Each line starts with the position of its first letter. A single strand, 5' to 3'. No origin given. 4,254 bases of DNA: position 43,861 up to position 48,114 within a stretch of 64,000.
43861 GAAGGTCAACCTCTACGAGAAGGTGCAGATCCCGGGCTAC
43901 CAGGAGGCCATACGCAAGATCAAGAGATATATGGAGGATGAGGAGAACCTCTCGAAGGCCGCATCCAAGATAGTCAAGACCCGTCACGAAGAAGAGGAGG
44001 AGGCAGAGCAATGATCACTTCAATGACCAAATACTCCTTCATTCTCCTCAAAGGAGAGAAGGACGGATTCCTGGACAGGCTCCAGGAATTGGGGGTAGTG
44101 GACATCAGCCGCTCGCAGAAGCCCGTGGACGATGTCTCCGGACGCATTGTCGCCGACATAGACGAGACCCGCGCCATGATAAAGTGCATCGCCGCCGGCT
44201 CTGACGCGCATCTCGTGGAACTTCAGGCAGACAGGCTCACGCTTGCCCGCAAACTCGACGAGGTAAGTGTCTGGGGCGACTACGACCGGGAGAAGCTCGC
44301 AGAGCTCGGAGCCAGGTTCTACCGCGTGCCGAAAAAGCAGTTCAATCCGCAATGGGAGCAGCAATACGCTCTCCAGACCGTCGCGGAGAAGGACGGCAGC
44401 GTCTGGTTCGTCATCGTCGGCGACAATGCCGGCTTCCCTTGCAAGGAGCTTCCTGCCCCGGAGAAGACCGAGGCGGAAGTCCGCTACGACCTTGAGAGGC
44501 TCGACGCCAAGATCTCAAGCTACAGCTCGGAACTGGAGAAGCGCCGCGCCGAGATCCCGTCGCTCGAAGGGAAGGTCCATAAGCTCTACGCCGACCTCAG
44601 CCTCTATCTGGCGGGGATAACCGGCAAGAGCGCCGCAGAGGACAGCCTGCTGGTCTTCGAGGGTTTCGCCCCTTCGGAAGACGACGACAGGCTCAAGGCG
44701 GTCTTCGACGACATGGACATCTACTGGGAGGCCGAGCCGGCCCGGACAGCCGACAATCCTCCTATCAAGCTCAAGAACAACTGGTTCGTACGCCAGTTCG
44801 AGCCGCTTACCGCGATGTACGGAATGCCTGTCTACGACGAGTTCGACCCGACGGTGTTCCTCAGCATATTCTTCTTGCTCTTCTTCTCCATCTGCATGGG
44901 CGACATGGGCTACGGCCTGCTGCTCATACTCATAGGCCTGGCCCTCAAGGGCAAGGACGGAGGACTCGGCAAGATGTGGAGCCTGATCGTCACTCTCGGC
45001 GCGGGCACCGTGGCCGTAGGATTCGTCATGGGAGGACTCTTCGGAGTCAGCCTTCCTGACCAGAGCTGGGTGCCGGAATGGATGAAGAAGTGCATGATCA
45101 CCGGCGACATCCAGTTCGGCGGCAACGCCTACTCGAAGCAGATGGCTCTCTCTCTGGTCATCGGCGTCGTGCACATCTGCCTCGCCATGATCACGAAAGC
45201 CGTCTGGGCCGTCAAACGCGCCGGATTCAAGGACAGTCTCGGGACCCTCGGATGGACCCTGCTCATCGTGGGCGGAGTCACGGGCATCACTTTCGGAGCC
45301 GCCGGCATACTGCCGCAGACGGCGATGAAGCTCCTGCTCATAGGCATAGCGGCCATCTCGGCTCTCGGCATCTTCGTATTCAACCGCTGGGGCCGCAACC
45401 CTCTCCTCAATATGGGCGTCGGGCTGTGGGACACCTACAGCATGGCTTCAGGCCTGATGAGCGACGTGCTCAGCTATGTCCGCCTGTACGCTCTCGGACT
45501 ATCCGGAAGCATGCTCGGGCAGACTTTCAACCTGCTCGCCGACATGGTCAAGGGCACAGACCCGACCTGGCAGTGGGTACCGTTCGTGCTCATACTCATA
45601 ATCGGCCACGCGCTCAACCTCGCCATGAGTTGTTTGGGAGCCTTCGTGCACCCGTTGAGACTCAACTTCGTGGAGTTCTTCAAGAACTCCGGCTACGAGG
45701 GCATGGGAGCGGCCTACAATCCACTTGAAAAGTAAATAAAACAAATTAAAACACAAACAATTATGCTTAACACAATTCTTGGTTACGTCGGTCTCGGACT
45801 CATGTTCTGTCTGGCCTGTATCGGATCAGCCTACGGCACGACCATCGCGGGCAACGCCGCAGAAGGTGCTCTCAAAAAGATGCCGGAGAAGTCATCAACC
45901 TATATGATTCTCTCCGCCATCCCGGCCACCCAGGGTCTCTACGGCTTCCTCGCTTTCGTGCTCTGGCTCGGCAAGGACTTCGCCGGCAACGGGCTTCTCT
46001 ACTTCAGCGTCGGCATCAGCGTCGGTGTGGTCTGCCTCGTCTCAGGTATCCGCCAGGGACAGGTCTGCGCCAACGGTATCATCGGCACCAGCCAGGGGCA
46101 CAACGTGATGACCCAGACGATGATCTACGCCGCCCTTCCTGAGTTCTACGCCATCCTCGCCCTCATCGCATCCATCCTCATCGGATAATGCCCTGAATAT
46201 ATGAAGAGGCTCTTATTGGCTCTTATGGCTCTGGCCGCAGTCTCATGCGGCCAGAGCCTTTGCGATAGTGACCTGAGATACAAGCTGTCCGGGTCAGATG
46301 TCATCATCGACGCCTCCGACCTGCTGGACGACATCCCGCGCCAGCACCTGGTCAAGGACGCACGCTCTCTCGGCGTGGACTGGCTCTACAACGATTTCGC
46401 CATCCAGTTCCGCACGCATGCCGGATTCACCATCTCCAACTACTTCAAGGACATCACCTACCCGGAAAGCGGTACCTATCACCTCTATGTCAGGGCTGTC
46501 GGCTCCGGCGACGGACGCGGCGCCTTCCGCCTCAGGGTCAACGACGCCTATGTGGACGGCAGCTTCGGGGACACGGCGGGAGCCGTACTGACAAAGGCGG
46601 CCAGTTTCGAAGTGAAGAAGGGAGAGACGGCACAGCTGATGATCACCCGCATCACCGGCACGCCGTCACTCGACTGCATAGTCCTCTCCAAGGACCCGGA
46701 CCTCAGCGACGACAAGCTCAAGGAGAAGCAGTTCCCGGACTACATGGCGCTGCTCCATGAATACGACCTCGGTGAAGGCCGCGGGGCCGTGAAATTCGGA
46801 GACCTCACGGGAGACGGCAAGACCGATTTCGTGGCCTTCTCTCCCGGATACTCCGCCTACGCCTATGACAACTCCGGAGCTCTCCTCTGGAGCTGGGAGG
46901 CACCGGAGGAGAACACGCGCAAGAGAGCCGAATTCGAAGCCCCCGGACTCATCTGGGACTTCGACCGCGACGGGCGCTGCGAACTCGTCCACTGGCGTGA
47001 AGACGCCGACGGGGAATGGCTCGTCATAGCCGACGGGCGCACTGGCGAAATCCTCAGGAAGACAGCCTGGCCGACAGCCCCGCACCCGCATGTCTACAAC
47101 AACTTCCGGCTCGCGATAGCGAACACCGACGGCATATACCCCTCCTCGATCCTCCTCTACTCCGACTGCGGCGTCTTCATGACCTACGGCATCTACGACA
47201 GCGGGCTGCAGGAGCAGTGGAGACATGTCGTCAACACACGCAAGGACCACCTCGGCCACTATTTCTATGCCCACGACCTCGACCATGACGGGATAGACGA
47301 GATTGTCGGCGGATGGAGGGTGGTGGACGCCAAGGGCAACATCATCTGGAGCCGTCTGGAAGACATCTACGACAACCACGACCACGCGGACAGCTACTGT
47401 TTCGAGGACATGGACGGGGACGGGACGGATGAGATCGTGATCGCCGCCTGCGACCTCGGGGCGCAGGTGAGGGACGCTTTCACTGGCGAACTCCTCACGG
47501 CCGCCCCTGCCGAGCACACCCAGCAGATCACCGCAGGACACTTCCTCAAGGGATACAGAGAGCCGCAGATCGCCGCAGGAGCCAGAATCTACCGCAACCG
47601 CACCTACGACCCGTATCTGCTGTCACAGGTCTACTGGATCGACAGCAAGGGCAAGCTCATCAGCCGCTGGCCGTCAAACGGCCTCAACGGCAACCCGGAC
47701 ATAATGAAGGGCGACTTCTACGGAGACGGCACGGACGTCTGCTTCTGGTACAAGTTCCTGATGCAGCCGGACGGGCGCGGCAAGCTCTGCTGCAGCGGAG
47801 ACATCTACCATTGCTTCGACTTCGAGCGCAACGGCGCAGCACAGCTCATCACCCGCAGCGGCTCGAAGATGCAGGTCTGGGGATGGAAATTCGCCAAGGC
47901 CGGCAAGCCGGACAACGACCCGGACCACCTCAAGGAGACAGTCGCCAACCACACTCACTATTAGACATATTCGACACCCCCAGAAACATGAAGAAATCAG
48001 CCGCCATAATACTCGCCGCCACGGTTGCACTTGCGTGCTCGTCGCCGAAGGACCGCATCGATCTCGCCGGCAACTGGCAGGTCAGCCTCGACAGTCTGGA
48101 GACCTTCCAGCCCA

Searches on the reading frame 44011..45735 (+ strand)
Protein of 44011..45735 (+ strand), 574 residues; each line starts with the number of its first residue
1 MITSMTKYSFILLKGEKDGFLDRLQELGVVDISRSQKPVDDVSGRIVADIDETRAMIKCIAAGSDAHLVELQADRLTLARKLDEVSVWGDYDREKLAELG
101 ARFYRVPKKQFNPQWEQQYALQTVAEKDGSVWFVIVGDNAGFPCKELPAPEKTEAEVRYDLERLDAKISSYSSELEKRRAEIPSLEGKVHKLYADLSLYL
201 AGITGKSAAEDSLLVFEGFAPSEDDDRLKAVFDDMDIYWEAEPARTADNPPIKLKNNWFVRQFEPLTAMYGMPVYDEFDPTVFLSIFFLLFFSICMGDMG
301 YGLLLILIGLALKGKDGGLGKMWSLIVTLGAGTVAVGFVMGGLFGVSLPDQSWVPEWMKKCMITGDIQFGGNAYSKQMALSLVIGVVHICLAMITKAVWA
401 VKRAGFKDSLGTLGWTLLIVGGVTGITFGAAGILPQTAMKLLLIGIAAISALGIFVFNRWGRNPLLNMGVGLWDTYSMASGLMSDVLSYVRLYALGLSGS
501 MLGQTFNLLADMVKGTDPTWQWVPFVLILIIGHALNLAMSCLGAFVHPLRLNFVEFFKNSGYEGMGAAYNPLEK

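Call 64: search_protein_families(library=pfam, proteins=[window:44011-45735:+])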
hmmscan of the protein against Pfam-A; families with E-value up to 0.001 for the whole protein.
window:44011-45735:+ (574 aa): 1 family
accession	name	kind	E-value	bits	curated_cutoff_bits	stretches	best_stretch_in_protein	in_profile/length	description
PF01496.24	V_ATPase_I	-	2.1e-22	79.4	30.7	2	208-313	303-414/815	V-type ATPase 116kDa subunit family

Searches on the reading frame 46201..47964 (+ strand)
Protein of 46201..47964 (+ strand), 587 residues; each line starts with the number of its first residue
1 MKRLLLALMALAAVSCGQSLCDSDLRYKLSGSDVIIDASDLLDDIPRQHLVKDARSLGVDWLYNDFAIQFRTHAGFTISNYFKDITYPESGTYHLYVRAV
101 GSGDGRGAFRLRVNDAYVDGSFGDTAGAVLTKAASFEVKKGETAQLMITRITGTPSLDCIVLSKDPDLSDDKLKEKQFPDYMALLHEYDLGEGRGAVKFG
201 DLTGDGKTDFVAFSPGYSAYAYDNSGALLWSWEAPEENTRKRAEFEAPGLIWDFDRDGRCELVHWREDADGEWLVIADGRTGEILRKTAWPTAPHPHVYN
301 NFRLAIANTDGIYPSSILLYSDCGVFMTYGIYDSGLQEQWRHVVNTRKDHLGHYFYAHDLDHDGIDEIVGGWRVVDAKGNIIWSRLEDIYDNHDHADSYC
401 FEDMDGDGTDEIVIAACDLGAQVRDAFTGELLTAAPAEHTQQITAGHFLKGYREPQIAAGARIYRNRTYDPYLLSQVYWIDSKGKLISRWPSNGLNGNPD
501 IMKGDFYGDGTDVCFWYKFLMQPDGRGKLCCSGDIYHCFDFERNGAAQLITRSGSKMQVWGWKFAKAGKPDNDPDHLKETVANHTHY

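Call 64: search_protein_families(library=pfam, proteins=[window:46201-47964:+])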
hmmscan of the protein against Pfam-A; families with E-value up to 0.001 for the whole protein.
window:46201-47964:+ (587 aa): 4 families
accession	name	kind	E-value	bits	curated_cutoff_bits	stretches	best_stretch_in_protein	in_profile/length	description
PF21348.3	RGL11_C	-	2e-08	33.9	27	1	300-438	176-320/490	Rhamnogalacturonan lyase family 11, C-terminal domain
PF01839.29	FG-GAP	-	5.5e-06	26.6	22.1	1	199-226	7-32/37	FG-GAP repeat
PF13517.12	FG-GAP_3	-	1.5e-05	25.9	26.9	0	201-262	1-59/61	FG-GAP-like repeat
PF25292.1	Beta-prop_CGLA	-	0.00025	21.1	26.8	0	375-419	14-54/316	Lambda-carrageenase beta-propeller domain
